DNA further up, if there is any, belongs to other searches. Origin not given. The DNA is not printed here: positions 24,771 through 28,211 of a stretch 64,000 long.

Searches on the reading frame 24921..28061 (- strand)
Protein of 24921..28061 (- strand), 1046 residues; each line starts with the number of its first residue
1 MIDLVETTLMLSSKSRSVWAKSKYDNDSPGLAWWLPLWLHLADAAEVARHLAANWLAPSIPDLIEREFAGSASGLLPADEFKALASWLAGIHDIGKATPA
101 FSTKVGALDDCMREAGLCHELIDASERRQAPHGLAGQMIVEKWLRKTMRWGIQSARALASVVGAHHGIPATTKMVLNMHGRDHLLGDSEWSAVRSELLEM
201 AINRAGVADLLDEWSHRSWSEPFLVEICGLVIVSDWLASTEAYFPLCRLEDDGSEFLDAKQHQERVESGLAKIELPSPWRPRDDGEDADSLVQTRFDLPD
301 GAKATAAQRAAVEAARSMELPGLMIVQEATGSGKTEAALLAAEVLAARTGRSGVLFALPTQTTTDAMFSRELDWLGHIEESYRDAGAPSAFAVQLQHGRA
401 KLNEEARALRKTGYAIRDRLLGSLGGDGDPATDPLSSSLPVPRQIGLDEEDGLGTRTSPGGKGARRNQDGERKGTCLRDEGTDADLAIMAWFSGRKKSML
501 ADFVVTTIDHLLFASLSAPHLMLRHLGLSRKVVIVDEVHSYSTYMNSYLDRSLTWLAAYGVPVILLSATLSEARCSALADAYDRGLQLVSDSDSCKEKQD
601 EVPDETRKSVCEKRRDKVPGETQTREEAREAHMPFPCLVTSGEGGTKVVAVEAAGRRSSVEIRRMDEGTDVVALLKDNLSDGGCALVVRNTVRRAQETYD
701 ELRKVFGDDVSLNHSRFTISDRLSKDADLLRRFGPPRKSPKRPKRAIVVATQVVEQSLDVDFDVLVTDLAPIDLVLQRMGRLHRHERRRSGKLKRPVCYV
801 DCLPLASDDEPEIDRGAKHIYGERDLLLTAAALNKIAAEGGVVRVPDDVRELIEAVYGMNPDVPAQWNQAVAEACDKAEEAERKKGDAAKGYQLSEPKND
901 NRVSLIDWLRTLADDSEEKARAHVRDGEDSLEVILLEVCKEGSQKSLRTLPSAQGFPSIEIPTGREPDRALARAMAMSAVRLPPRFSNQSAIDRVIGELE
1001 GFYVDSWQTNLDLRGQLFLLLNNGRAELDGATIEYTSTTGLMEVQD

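Call 84: search_protein_families(library=pfam, proteins=[window:24921-28061:-], max_evalue=0.0001)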
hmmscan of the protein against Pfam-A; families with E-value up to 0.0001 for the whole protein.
window:24921-28061:- (1046 aa): 4 families
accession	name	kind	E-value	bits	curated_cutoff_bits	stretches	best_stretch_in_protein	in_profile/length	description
PF18019.7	Cas3_HD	-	2.6e-46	158.7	23.1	1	19-244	1-207/207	Cas3, HD domain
PF22590.2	Cas3-like_C_2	-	2.8e-37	127.7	27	1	682-787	2-106/106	CRISPR-associated nuclease/helicase Cas3, C-terminal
PF18395.6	Cas3_C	-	1.8e-24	86.7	27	1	925-1041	1-107/107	Cas3 C-terminal domain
PF00270.35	DEAD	-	2e-10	41.1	26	0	306-371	2-65/167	DEAD/DEAH box helicase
